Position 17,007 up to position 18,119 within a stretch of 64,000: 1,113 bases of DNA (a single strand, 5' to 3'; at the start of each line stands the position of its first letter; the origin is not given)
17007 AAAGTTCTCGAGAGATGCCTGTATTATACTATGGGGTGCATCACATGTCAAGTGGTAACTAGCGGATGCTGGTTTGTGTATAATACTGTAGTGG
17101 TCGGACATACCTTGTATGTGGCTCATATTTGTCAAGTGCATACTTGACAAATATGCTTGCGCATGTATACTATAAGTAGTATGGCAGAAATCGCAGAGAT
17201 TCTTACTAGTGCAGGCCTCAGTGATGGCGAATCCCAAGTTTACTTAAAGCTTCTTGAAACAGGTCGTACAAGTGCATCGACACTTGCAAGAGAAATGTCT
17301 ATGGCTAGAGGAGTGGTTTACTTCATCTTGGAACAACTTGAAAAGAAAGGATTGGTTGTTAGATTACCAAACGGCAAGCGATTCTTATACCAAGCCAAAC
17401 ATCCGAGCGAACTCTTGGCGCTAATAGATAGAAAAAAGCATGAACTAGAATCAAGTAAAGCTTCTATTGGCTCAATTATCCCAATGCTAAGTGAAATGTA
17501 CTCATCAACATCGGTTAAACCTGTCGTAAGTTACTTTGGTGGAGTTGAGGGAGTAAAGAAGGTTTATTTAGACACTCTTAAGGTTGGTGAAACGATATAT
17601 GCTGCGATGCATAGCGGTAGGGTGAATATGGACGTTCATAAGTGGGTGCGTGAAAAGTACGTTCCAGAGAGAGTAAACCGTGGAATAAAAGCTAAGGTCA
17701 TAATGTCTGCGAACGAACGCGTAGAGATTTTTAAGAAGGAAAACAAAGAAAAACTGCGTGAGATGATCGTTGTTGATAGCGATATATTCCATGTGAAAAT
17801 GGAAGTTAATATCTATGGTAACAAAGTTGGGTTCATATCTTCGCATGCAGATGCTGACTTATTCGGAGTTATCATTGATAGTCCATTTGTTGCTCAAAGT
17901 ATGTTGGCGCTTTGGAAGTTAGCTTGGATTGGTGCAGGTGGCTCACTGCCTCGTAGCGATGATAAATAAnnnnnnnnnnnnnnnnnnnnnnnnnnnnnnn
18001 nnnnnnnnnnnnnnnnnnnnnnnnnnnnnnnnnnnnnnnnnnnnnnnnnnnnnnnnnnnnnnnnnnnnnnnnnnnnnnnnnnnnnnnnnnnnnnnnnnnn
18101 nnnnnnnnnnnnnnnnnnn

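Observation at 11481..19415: Duplicated module of a TrmB-family regulator and a ~490-aa methyltransferase-domain protein, with an NNMT-like methyltransferase and a HisC-like aminotransferase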

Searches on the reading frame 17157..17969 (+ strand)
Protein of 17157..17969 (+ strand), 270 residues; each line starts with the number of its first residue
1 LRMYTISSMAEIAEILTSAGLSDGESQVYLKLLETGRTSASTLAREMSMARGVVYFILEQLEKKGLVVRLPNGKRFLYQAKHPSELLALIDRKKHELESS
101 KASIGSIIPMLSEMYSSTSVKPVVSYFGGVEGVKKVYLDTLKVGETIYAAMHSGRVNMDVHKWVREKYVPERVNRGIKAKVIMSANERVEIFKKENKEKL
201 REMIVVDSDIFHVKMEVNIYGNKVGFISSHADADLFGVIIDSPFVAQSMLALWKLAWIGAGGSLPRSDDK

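Call 3: search_protein_families(library=pfam, proteins=[window:17157-17969:+], max_evalue=0.01)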
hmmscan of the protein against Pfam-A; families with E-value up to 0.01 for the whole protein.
window:17157-17969:+ (270 aa): 4 families
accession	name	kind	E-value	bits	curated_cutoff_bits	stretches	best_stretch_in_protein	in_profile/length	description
PF01978.25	TrmB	-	4.3e-13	49.3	25.6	1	18-83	3-67/68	Sugar-specific transcriptional regulator TrmB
PF01047.28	MarR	-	0.00034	20.9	24.6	1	32-72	12-52/59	MarR family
PF03965.22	Penicillinase_R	-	0.00071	20.3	22.6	1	28-85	8-69/115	Penicillinase repressor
PF13412.12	HTH_24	-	0.0047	16.9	21.9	0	32-67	12-47/48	Winged helix-turn-helix DNA-binding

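Call 6: search_protein_families(library=ncbifam, proteins=[window:17157-17969:+], max_evalue=0.01)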
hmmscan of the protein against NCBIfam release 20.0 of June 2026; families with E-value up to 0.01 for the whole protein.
window:17157-17969:+ (270 aa): 8 families
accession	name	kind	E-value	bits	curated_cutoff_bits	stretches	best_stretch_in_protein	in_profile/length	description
NF047390.1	TransRegTrmBL1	equivalog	3.8e-06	26.1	650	1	11-99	5-89/341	HTH-type sugar sensing transcriptional regulator TrmBL1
NF053606.1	Sta1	subfamily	6.8e-06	26.1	80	1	20-90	17-93/100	Sta1 family transcriptional regulator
TIGR01884.1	cas_HTH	subfamily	1.9e-05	24.2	60.2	1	7-71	126-190/202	CRISPR-associated CARF protein Csa3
NF041141.1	tran_reg_TrmBL2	equivalog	3.6e-05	23.4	530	1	24-186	19-183/264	HTH-type transcriptional regulator TrmBL2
NF040939.2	trans_reg_lrs14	equivalog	3.9e-05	23.6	90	1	19-70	17-69/103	Lrs14 family HTH-type transcriptional regulator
NF007339.0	PRK09834.1-1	equivalog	0.0016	17.8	299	1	31-73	32-74/271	DNA-binding transcriptional regulator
NF033788.1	HTH_metalloreg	subfamily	0.0019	18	55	1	30-83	17-71/77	metalloregulator ArsR/SmtB family transcription factor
NF047392.1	TransRegTrmBHalo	equivalog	0.009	15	500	0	11-75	8-71/349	HTH-type sugar sensing transcriptional regulator TrmB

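Call 23: search_protein_families(library=phrogs, proteins=[window:17157-17969:+], max_evalue=0.01)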
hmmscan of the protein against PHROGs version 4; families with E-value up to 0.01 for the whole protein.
window:17157-17969:+ (270 aa): 0 families

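Call 24: search_protein_families(library=padloc, proteins=[window:17157-17969:+], max_evalue=0.01)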
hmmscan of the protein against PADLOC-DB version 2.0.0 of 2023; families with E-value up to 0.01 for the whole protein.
window:17157-17969:+ (270 aa): 7 families
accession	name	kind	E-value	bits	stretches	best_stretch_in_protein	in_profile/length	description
PDLC01434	CasR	-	3.7e-05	21.7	1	16-75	122-179/191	"CAS-I,CAS-II,CAS-III,CAS-IV,CAS-V,CAS-VI; associated_signaling"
PDLC01268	CasR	-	0.00012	20.1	1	18-73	120-171/179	"CAS-I,CAS-II,CAS-III,CAS-IV,CAS-V,CAS-VI; associated_signaling"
PDLC01438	Csa3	-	0.00048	18.3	1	17-99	141-222/305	"CAS-I,CAS-II,CAS-III,CAS-IV,CAS-V,CAS-VI; associated_signaling"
PDLC01858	CARF3--CARF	-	0.0013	16.6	1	23-77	143-197/204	-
PDLC01044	Csa3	-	0.0014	16.5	1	21-68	134-180/194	Type I-A associated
PDLC01849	CARF3--CARF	-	0.0064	14.2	0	19-68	134-182/197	-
PDLC04369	PDC-M05A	-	0.0077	13.9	0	40-94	32-86/201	-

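Call 85: predict_structure(alignment_id=A9)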
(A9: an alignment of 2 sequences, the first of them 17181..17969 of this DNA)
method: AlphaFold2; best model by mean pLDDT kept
length: 262 residues; sequences in the alignment: 2
mean_pLDDT: 62.0   pTM: 0.41
mean pLDDT of the five models: 62.0, 59.9, 57.2, 55.5, 52.6
residues with pLDDT >= 90: 18; 70-90: 48; 50-70: 126; < 50: 70
segments of 3 or more residues with pLDDT < 50: 1-3, 89-109, 146-152, 165-171, 175-184, 190-192, 194-196, 198-203, 256-262
pLDDT, mean of each block of 10 residues (from residue 1): 58 78 89 91 84 85 88 76 56 38 45 57 59 59 49 54 48 46 50 46 55 68 61 66 61 49 34
secondary structure, 60 per line:
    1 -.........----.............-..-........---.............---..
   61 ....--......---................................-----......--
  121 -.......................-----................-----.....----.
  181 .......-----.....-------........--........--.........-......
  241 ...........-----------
elements in order: H2-10 H15-27 H32-39 H43-55 E59-64 E67-72 H76-107 H113-118 H122-144 H150-165 E171-175 H180-187 E193-197 E205-212 E215-222 E225-233 H235-251

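Call 88: search_solved_structures(query=A10, max_evalue=1, show_alignments=2)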
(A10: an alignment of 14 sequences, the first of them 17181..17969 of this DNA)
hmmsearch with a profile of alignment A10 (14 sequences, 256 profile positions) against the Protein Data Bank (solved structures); distinct sequences matched with E-value up to 1: 52.
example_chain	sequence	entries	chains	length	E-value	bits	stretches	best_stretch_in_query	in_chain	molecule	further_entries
5box_A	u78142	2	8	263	1.1e-06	31.5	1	9-176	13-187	Putative HTH-type transcriptional regulator TrmBL2 | TrmBL2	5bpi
5bpd_A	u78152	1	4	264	1.1e-06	31.5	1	9-176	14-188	TrmBL2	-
5bqt_A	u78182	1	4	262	1.1e-06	31.5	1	9-154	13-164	Putative HTH-type transcriptional regulator TrmBL2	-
3qph_A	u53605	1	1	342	2.1e-06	30.6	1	2-74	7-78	TrmB, a global transcription regulator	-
1sfx_A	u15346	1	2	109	8e-06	28.7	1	3-81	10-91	Conserved hypothetical protein AF2008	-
9qdr_A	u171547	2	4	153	0.00016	24.4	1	6-106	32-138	MarR family transcriptional regulator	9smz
6cmv_A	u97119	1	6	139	0.00018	24.2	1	9-64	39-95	Transcriptional regulator Lrs14-like protein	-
5k1y_C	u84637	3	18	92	0.00022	24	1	18-83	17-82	AspA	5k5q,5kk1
5k5o_A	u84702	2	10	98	0.00024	23.8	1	18-83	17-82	AspA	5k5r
4rs8_A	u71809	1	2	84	0.00025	23.8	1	18-82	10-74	AspA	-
2oqg_A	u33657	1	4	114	0.0043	19.7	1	19-74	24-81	Possible transcriptional regulator, ArsR family protein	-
2fbi_A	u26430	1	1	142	0.0056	19.4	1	4-64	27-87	probable transcriptional regulator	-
4mnu_A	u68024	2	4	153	0.0057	19.3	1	31-108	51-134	SlyA-like transcription regulator | MarR family transcriptional regulator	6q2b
5aip_A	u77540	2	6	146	0.0094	18.6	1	3-69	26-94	TRANSCRIPTIONAL REGULATOR, MARR FAMILY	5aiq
2lvs_A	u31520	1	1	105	0.011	18.5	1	16-63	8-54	Putative uncharacterized protein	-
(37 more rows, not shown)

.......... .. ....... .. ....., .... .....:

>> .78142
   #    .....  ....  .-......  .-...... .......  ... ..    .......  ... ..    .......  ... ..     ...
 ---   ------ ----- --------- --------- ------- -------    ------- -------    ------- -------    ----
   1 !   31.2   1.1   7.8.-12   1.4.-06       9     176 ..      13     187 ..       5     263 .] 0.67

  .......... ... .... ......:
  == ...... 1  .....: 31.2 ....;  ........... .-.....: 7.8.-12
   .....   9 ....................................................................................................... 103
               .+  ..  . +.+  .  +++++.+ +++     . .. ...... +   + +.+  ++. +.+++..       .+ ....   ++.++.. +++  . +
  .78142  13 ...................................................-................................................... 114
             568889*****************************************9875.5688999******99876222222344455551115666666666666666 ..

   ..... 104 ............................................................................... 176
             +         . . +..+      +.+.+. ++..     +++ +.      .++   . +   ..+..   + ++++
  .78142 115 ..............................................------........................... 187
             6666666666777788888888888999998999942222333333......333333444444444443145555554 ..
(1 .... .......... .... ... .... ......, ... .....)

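Call 89: search_protein_families(library=pfam, alignment_id=A10, max_evalue=0.1)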
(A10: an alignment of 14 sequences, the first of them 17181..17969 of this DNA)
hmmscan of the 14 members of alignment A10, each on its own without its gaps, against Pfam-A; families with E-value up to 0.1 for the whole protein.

A. member 1, window:17181-17969:+ (262 aa): 14 families
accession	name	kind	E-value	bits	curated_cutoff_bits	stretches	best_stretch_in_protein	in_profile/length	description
PF01978.25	TrmB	-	4.5e-13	49.3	25.6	1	10-75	3-67/68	Sugar-specific transcriptional regulator TrmB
PF01047.28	MarR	-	0.00036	20.8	24.6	1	24-64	12-52/59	MarR family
PF03965.22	Penicillinase_R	-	0.00068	20.4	22.6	1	20-77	8-69/115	Penicillinase repressor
PF13412.12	HTH_24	-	0.0058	16.6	21.9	1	24-59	12-47/48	Winged helix-turn-helix DNA-binding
PF09012.17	FeoC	-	0.013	16.1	21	1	25-65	10-50/69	FeoC like transcriptional regulator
PF12840.13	HTH_20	-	0.014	15.8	27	1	24-60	12-49/51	Helix-turn-helix domain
PF12066.13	SERRATE_Ars2_N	-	0.019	15.5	27.3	1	154-202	43-90/110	SERRATE/Ars2, N-terminal domain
PF24270.1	HTH_Cmi2_C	-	0.021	15.5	27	1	15-61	71-120/125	Cmi2, C-terminal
PF12802.13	MarR_2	-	0.04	14.5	27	1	28-64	20-55/61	MarR family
PF01022.26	HTH_5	-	0.049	13.9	22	0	22-59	8-45/47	Bacterial regulatory protein, arsR family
PF03551.20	PadR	-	0.057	13.9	27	0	39-61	27-49/75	Transcriptional regulator PadR-like family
PF12027.13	DUF3514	-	0.061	13.5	25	0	102-166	139-202/256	Protein of unknown function (DUF3514)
PF09339.16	HTH_IclR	-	0.069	13.4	22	0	24-62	11-51/52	IclR helix-turn-helix domain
PF24409.1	wHTH-PRTase_assc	-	0.088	13.3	27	0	21-60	3-42/83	wHTH-PRTase associated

B. families by the number of members that match (of 14 scanned): 32 families (the first 25 are shown)
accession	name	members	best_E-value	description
PF01978.25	TrmB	14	1.5e-14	Sugar-specific transcriptional regulator TrmB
PF03965.22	Penicillinase_R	11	5.9e-08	Penicillinase repressor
PF03551.20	PadR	10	0.00027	Transcriptional regulator PadR-like family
PF09339.16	HTH_IclR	8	0.00012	IclR helix-turn-helix domain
PF12802.13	MarR_2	8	0.00042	MarR family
PF08221.17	HTH_9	8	0.00093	RNA polymerase III subunit RPC82 helix-turn-helix domain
PF01047.28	MarR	6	0.00036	MarR family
PF01475.25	FUR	4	0.00034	Ferric uptake regulator family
PF13412.12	HTH_24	3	0.0058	Winged helix-turn-helix DNA-binding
PF22194.2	F-93_WHD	3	0.013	F-93, winged-helix domain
PF13730.12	HTH_36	2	0.00055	Helix-turn-helix domain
PF01022.26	HTH_5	2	0.0012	Bacterial regulatory protein, arsR family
PF25213.1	HVO_A0261_N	2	0.0018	HVO_A0261 N-terminal domain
PF09012.17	FeoC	2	0.013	FeoC like transcriptional regulator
PF12840.13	HTH_20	2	0.014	Helix-turn-helix domain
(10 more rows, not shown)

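Call 123: fold_search(model_id=the predicted structure, library=pdb)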
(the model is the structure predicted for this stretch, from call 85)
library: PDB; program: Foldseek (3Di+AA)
matches with E <= 10: 1616; with E <= 0.001: 23
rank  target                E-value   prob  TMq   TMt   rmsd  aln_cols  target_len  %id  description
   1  5bpd_D                2.0e-07  1.00  0.33  0.33  19.2       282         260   20  Structure of TrmBL2, an archaeal chromatin protein, shows a novel mode of DNA binding. (released 2015-09-02)
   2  5bpd_C                2.1e-07  1.00  0.33  0.33  19.0       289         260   20  Structure of TrmBL2, an archaeal chromatin protein, shows a novel mode of DNA binding. (released 2015-09-02)
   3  5bpi_D                2.3e-07  1.00  0.30  0.31  18.1       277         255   17  Structure of TrmBL2, an archaeal chromatin protein, shows a novel mode of DNA binding. (released 2015-09-02)
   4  5bqt_A                3.7e-07  1.00  0.32  0.32  26.2       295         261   21  Structure of TrmBL2, an archaeal chromatin protein, shows a novel mode of DNA binding. (released 2015-09-02)
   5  5bpd_B                5.2e-07  1.00  0.33  0.33  26.7       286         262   21  Structure of TrmBL2, an archaeal chromatin protein, shows a novel mode of DNA binding. (released 2015-09-02)
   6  5bqt_B                1.2e-06  1.00  0.34  0.35  26.0       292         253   19  Structure of TrmBL2, an archaeal chromatin protein, shows a novel mode of DNA binding. (released 2015-09-02)
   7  5bpi_C                1.4e-06  1.00  0.33  0.33  18.4       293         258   17  Structure of TrmBL2, an archaeal chromatin protein, shows a novel mode of DNA binding. (released 2015-09-02)
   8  5box_A                1.4e-06  1.00  0.32  0.32  28.1       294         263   17  Structure of TrmBL2, an archaeal chromatin protein, shows a novel mode of DNA binding. (released 2015-09-02)
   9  6cmv_C                8.9e-05  1.00  0.32  0.65   4.2       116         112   22  Crystal structure of Archaeal Biofilm Regulator (AbfR2) from Sulfolobus acidocaldarius (released 2018-11-14)
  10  1sfx_B                1.2e-04  1.00  0.27  0.67   5.6        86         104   27  X-ray crystal structure of putative HTH transcription regulator from Archaeoglobus fulgidus (released 2004-08-03)
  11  2d1h_A                1.7e-04  1.00  0.28  0.67   2.9        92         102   23  Crystal structure of ST1889 protein from thermoacidophilic archaeon Sulfolobus tokodaii (released 2006-09-05)
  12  5aip_A                1.7e-04  1.00  0.26  0.45  15.1       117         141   24  Crystal structure of NadR in complex with 4-hydroxyphenylacetate (released 2016-03-02)
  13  2d1h_B                3.7e-04  1.00  0.28  0.68   2.9        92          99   23  Crystal structure of ST1889 protein from thermoacidophilic archaeon Sulfolobus tokodaii (released 2006-09-05)
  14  3r0a_A                4.2e-04  1.00  0.28  0.57   4.2       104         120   14  Possible transcriptional regulator from Methanosarcina mazei Go1 (gi 21227196) (released 2011-03-23)
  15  1sfx_A                4.2e-04  1.00  0.27  0.61   7.9       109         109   25  X-ray crystal structure of putative HTH transcription regulator from Archaeoglobus fulgidus (released 2004-08-03)
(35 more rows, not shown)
